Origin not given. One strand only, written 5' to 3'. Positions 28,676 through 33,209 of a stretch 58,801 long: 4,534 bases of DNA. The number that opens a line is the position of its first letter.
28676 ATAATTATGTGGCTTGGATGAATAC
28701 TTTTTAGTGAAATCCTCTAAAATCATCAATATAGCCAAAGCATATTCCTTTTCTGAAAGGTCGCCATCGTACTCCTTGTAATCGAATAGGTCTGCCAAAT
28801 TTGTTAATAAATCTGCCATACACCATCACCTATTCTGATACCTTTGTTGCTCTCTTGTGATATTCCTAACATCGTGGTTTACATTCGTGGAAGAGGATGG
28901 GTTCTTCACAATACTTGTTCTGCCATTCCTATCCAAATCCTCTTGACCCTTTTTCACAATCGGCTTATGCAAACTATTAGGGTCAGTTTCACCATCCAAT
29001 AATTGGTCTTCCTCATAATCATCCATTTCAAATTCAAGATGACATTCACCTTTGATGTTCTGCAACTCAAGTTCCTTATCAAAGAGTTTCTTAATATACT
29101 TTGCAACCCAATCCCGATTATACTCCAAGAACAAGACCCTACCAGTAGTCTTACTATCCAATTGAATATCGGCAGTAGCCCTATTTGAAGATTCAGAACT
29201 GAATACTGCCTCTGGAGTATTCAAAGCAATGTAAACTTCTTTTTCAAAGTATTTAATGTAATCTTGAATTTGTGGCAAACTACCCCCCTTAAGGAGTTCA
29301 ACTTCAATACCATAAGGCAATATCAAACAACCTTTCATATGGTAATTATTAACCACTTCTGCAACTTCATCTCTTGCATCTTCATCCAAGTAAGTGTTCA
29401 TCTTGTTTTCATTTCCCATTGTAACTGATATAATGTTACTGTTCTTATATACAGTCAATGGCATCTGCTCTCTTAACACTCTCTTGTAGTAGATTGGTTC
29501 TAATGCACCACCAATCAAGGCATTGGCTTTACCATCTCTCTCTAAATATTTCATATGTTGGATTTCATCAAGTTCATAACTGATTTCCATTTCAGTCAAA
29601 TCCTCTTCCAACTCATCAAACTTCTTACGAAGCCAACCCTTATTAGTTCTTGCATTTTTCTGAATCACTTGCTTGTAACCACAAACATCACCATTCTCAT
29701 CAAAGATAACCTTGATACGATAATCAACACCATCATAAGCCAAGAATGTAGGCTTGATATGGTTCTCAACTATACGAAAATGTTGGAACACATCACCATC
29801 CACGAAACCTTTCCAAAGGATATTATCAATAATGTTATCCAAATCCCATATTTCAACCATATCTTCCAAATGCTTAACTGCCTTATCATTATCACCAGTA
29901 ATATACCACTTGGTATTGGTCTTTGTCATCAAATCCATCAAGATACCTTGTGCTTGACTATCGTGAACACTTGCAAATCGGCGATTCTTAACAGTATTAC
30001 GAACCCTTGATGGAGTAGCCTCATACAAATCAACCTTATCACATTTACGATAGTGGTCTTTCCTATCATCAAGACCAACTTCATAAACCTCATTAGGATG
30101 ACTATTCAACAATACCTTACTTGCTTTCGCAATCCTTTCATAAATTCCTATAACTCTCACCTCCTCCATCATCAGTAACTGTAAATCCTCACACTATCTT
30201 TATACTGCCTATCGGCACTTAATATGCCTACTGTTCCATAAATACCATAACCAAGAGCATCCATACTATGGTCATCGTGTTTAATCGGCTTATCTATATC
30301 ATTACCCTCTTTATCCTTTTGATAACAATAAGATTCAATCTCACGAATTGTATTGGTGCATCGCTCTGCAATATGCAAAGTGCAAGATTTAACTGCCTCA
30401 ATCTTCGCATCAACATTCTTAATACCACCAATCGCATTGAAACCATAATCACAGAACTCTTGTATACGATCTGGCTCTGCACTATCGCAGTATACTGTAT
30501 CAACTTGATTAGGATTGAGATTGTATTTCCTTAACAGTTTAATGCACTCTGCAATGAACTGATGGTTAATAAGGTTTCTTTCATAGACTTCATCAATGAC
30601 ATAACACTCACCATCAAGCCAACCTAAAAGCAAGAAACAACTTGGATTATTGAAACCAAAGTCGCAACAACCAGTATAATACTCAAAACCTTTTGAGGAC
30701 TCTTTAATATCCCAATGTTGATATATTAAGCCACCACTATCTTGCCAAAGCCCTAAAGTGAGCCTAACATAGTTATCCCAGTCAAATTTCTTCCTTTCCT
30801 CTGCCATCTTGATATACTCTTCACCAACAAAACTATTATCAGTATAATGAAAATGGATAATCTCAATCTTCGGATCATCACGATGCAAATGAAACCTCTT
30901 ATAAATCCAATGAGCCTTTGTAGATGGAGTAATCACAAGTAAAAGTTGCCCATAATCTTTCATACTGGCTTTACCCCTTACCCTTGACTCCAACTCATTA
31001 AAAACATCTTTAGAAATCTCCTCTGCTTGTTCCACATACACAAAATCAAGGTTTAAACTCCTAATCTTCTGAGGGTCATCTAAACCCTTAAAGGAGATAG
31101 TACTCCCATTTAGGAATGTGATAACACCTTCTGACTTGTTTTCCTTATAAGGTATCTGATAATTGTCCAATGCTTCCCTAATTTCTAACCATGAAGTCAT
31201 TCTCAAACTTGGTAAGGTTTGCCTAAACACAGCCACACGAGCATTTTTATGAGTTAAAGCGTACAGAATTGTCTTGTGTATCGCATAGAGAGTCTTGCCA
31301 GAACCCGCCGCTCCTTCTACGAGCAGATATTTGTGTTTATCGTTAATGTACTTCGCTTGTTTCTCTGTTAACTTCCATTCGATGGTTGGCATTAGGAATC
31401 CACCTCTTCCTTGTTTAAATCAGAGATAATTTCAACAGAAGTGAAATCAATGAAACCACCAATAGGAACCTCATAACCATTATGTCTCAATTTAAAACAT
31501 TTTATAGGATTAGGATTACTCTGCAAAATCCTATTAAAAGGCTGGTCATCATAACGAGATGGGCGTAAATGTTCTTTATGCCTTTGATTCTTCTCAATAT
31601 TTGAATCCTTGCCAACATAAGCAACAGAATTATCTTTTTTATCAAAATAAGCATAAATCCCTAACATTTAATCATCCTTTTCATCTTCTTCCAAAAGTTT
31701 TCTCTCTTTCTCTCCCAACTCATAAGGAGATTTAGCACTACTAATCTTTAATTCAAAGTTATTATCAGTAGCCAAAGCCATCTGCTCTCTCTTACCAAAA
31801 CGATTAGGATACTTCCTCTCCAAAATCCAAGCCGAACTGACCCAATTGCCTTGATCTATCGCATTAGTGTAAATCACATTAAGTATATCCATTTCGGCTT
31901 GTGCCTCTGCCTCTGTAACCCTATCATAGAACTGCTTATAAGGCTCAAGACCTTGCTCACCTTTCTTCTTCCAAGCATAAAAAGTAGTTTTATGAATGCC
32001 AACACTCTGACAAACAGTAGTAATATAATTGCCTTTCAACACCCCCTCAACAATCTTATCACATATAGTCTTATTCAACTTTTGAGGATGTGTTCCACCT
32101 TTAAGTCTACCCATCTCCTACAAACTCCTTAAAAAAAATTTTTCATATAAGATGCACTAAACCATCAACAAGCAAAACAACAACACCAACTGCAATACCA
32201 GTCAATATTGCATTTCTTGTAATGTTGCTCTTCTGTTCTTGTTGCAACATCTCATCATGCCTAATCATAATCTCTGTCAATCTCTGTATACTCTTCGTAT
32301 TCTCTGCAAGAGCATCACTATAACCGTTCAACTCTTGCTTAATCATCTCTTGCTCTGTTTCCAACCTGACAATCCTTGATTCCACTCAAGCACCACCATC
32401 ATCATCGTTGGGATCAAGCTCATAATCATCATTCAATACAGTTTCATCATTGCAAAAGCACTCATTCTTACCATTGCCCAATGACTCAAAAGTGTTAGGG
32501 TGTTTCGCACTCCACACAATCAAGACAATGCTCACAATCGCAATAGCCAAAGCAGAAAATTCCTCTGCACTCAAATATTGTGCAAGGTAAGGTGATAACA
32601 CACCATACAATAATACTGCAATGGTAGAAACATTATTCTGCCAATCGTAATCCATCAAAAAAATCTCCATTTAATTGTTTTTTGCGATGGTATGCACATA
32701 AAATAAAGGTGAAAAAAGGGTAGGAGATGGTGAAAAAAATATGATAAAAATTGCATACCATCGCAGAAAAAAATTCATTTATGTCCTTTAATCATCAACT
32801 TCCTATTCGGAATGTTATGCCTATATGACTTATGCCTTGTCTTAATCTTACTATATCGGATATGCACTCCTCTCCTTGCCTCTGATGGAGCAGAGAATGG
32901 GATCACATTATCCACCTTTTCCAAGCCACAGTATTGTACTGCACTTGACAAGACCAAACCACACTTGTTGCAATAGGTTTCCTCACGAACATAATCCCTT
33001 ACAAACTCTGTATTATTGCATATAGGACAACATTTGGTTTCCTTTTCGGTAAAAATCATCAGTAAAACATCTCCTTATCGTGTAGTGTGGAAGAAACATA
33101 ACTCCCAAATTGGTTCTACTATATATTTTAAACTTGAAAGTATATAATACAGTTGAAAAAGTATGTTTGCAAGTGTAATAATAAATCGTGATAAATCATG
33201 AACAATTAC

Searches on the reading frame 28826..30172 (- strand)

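Call 13: search_protein_families(library=pfam, proteins=[window:28826-30172:-], max_evalue=0.01)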
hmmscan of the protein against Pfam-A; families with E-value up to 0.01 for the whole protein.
window:28826-30172:- (448 aa): 2 families
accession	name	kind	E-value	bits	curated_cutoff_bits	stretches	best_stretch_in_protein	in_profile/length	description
PF06074.18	Portal_Mu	-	1.4e-06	28.3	23.9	1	257-390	175-308/336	Portal protein of Mu bacteriophage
PF07230.16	Portal_T4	-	0.0011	18.3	22.9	1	289-379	269-358/433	Bacteriophage T4-like portal protein (Gp20)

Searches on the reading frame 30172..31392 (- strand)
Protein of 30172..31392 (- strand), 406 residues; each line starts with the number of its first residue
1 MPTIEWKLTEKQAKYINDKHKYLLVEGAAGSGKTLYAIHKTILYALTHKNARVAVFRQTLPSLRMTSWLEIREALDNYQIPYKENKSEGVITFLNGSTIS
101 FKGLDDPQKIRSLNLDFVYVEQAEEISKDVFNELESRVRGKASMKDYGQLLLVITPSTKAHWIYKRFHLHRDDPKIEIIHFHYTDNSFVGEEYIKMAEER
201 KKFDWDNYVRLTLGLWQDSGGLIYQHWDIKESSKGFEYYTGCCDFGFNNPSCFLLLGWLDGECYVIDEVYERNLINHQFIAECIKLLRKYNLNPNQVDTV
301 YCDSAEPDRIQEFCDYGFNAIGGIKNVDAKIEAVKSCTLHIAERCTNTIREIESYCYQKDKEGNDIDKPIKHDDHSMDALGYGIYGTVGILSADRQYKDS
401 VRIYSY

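Call 13: search_protein_families(library=pfam, proteins=[window:30172-31392:-], max_evalue=0.01)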
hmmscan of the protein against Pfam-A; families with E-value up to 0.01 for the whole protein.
window:30172-31392:- (406 aa): 6 families
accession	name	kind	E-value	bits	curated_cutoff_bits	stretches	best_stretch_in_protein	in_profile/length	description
PF04466.19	Terminase_3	-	1.2e-27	97.2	23.2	1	19-214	1-200/201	Phage terminase large subunit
PF03237.21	Terminase_6N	-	1.7e-14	54.4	22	1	26-227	3-211/215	Terminase large subunit, T4likevirus-type, N-terminal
PF17288.8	Terminase_3C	-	9.2e-09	36.3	26.7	1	260-383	20-152/155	Terminase RNAseH like domain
PF00580.27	UvrD-helicase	-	0.0017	18.5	23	1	8-51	1-43/271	UvrD/REP helicase N-terminal domain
PF04851.21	ResIII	-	0.0059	17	22.5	0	9-60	12-63/164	Type III restriction enzyme, res subunit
PF02562.22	PhoH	-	0.0067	16.4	27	0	9-60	6-59/205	PhoH-like protein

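Call 17: find_related_loci(query=window:30172-31392:-, collection=viral_contigs, flank=10000)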
Query window:30172-31392:- (406 aa) in viral_contigs; peptide patterns used: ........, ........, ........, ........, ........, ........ (x = any residue, [..] = any of these).
26 stretches matched a pattern; 9 encode a relative of the query (tblastn E <= 1e-3); 9 distinct loci.
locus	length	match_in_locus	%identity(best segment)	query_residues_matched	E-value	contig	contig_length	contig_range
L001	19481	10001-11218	96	1-406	0e+0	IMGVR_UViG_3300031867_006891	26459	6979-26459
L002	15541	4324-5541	95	1-406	0e+0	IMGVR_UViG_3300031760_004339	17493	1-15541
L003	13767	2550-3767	93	1-406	0e+0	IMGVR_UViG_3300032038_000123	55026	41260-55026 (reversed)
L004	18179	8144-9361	90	1-406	0e+0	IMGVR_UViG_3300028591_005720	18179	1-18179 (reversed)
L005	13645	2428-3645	86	1-406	0e+0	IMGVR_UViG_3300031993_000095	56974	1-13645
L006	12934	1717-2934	84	1-406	0e+0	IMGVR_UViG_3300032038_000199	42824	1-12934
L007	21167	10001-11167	51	3-392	6e-137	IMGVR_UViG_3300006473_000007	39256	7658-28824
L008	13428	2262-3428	51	3-392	1e-135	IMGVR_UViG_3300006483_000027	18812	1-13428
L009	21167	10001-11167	51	3-392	6e-137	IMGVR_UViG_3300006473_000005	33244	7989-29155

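Call 32: find_related_loci(query=window:30172-31392:-, collection=genome_contigs, flank=10000)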
Query window:30172-31392:- (406 aa) in genome_contigs; peptide patterns used: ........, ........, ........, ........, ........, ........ (x = any residue, [..] = any of these).
57 stretches matched a pattern, but none encodes a relative of the query by tblastn (E <= 1e-3).

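Call 34: search_dna_similar(query=window:30172-31392:-, collection=phages, mode=protein, max_rows=12)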
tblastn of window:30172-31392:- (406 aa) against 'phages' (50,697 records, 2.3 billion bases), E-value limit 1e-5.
Records with a match: 1460; places in all: 1464; records where one place covers at least 80% of the query: 1008.
Best place of each record, by identity: <60% 1460.
By first word of the organism name: Vibrio 250; Streptococcus 200; Staphylococcus 181; Enterococcus 92; Clostridium 70; Flavobacterium 62; Bacillus 60; Streptomyces 54; Lactobacillus 48; Gordonia 42; and 81 more.
By host as written in the record: - 310; Staphylococcus aureus 53; Clostridium sporogenes ATCC-15579 30; Enterococcus faecalis 29; Gordonia rubripertincta NRRL B-16540 27; Flavobacterium sp. LMO9 23; Vibrio breoganii 21; Streptomyces sanglieri UNT16F27A 16; and 494 more.
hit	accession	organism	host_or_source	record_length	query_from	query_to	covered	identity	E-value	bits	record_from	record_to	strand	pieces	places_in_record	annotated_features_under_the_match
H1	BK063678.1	Caudoviricetes sp. vir249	Methanobacteriales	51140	32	398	90%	44.2%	8e-98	325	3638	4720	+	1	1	terminase large subunit | hypothetical protein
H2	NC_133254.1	Caudoviricetes sp. vir249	Methanobacteriales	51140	32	398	90%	44.2%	8e-98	325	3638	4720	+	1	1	terminase large subunit | hypothetical protein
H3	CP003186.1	Thermoanaerobacterium phage THSA-485A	Thermoanaerobacterium saccharolyticum ...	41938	18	393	93%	35.3%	7e-64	227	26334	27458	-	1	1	phage terminase, large subunit, PBSX family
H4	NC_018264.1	Thermoanaerobacterium phage THSA-485A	Thermoanaerobacterium saccharolyticum ...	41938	18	393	93%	35.3%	7e-64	227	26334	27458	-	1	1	terminase large subunit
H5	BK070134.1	Bacteriophage sp.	Helicobacter pullorum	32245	4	388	95%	31.0%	1e-47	180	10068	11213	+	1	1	none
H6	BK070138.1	Bacteriophage sp.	Helicobacter pullorum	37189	4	388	95%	31.0%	2e-47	179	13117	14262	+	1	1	Phage terminase, large subunit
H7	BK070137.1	Bacteriophage sp.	Helicobacter pullorum NCTC 12824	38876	4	388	95%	31.0%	5e-47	178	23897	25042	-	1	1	Phage terminase, large subunit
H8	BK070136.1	Bacteriophage sp.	Helicobacter pullorum NCTC 12824 genome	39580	4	388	95%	31.0%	5e-47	178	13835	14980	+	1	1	PBSX family phage terminase large subunit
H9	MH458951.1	Bacillus phage vB_BthS_BMBphi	Bacillus thuringiensis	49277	16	384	91%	31.9%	1e-41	162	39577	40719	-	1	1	terminase large subunit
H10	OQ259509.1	Bacillus phage BC-7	Bacillus cereus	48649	16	384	91%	31.8%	6e-42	163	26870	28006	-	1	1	terminase large subunit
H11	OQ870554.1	Bacillus phage PSYJ-YH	Bacillus cereus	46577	16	384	91%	31.1%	5e-39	155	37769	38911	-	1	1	terminase large subunit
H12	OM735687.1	Stenotrophomonas phage vB_SmeS_BUCT702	Stenotrophomonas maltophilia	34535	19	384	90%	30.9%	1e-46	177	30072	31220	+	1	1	PBSX family terminase large subunit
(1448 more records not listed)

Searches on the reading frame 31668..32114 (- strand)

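Call 13: search_protein_families(library=pfam, proteins=[window:31668-32114:-], max_evalue=0.01)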
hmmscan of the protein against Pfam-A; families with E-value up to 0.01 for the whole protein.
window:31668-32114:- (148 aa): 4 families
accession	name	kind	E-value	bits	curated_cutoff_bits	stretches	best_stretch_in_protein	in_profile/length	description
PF01527.26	HTH_Tnp_1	-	6.1e-05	23.6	24.1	1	27-71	22-65/75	Transposase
PF20901.3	Sf6_terminase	-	0.00015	22.2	27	1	15-112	3-105/106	Bacteriophage Sf6, terminase small subunit-like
PF13022.12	HTH_Tnp_1_2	-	0.0026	18.3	27.9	1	31-53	29-51/122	Helix-turn-helix of insertion element transposase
PF13551.12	HTH_29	-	0.0088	16.6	28.1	0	21-51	4-35/64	Winged helix-turn helix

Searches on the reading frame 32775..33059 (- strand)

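Call 13: search_protein_families(library=pfam, proteins=[window:32775-33059:-], max_evalue=0.01)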
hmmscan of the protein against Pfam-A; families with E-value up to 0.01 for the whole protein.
window:32775-33059:- (94 aa): 1 family
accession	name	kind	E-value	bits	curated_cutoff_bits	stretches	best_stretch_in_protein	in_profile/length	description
PF08271.17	Zn_Ribbon_TF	-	7.5e-08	32.2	29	1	11-38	3-30/43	TFIIB zinc-binding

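Call 108: search_protein_families(library=ncbifam, proteins=[window:32775-33059:-], max_evalue=0.1)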
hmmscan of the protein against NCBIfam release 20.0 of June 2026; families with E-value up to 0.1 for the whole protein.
window:32775-33059:- (94 aa): 2 families
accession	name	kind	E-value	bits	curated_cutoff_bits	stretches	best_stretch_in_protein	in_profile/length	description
NF001658.0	PRK00423.1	subfamily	4.8e-06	25.9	384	1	4-41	9-46/312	transcription initiation factor IIB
NF004633.0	PRK05978.1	subfamily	0.07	12.4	187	1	10-36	36-62/149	hypothetical protein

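Call 118: search_protein_families(library=phrogs, proteins=[window:32775-33059:-], max_evalue=0.001)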
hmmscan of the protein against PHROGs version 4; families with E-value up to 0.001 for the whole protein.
window:32775-33059:- (94 aa): 0 families
